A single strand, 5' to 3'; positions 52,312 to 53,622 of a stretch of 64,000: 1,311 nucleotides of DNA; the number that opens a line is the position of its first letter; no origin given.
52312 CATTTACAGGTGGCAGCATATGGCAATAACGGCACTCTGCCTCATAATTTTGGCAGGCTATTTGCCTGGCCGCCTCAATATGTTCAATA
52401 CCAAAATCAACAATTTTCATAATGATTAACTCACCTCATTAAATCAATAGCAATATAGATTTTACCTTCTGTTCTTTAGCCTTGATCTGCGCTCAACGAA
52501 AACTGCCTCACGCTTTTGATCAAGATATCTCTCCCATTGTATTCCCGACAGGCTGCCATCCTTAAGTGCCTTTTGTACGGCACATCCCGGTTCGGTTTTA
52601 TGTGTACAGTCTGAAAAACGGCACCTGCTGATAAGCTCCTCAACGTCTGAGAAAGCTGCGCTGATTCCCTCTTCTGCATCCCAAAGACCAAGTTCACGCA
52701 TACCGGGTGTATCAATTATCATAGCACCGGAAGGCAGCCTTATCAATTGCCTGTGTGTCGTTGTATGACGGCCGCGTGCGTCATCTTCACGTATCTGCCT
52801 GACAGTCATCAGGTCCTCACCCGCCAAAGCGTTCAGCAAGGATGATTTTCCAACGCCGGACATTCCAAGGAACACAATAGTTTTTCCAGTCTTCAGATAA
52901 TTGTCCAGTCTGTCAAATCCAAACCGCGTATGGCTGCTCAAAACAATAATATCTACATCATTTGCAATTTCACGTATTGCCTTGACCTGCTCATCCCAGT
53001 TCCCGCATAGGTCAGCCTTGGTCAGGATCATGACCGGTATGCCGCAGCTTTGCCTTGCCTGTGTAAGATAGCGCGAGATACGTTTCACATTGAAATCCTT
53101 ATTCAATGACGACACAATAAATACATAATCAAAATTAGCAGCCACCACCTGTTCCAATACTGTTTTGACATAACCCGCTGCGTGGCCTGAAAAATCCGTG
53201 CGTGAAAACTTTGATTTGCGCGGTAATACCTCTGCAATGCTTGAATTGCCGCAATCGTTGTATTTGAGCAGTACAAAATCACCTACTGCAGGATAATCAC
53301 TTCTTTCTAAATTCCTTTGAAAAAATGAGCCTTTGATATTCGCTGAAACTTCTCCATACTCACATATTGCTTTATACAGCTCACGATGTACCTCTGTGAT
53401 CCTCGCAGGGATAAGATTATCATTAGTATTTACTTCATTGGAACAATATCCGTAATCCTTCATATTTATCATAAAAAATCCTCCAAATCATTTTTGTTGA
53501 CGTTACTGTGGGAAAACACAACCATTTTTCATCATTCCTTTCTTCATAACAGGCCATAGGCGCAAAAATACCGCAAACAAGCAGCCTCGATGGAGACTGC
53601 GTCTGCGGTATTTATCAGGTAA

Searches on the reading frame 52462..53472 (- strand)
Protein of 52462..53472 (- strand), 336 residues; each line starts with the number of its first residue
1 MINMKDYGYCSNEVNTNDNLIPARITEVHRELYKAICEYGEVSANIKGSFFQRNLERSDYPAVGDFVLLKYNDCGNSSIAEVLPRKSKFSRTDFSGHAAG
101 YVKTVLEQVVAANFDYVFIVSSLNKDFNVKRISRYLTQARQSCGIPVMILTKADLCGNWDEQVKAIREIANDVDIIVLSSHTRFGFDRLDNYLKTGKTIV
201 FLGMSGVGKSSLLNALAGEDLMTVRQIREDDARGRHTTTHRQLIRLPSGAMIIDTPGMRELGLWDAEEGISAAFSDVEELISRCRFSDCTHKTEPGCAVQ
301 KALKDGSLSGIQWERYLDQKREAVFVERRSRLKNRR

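Call 20: find_related_loci(query=window:52462-53472:-, collection=genome_contigs, flank=10000)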
Query window:52462-53472:- (336 aa) in genome_contigs; peptide patterns used: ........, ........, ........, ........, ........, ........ (x = any residue, [..] = any of these).
599 stretches matched a pattern (row limit reached: there are more); 544 encode a relative of the query (tblastn E <= 1e-3); the best 80 are kept; 80 distinct loci.
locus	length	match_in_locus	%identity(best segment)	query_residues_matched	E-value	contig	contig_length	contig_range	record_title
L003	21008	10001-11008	71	1-336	3e-167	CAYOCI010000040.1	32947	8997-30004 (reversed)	MAG TPA_asm: uncultured Clostridia bacterium isolate binchicken_co158_4 genome assembly, contig: NODE_1155_length_32947_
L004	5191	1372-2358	69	1-329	4e-163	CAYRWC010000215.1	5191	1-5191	MAG TPA_asm: uncultured Oscillospiraceae bacterium isolate SRP216815_co1_59 genome assembly, contig: NODE_23299_length_5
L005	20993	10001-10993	71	1-331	3e-158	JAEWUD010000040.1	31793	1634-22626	MAG: Bacillota bacterium isolate OH_SDB_170 k127_623605, whole genome shotgun sequence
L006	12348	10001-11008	66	1-336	2e-155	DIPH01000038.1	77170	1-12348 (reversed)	MAG TPA_asm: Firmicutes bacterium UBA5493 UBA5493_contig_400, whole genome shotgun sequence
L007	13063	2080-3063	64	4-331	5e-148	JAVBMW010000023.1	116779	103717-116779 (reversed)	MAG: Holdemania sp. isolate EPI_MAG_00062 c_000001488140, whole genome shotgun sequence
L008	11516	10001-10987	66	1-330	1e-143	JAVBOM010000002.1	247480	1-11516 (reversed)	MAG: Eubacteriales bacterium isolate EPI_MAG_00108 c_000010294685, whole genome shotgun sequence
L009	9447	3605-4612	64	1-336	6e-142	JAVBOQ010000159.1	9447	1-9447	MAG: Eubacteriales bacterium isolate EPI_MAG_00113 c_000000031027, whole genome shotgun sequence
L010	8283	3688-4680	63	1-330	2e-135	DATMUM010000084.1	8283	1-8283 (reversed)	MAG TPA_asm: Mobilitalea sp. isolate SMAG_U13040 k141_90247, whole genome shotgun sequence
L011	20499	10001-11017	59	1-336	5e-134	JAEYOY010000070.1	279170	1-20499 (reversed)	MAG: Bacillota bacterium isolate OH_CBB_170 k127_180817, whole genome shotgun sequence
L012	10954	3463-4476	57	1-330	1e-133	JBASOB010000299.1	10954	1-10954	MAG: Mobilitalea sp. isolate MFD12108_ilm_asm_bin40 k127_115849, whole genome shotgun sequence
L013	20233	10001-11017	60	1-336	1e-133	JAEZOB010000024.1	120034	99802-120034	MAG: Bacillota bacterium isolate OH_CFB_176 k127_592696, whole genome shotgun sequence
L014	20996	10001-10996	60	1-331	2e-133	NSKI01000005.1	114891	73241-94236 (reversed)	Inordinaticella fortuita strain 4B NODE_5_length_114891_cov_136.512, whole genome shotgun sequence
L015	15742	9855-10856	59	1-330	2e-133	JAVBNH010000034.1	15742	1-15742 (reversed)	MAG: Oscillospiraceae bacterium isolate EPI_MAG_00074 c_000006968550, whole genome shotgun sequence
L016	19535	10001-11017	58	1-336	1e-132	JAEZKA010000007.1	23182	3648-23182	MAG: Bacillota bacterium isolate OH_CDB_257 k127_1917226, whole genome shotgun sequence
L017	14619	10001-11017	57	1-336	2e-131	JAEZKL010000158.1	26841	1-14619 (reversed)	MAG: Bacillota bacterium isolate OH_CDB_29 k127_1251035, whole genome shotgun sequence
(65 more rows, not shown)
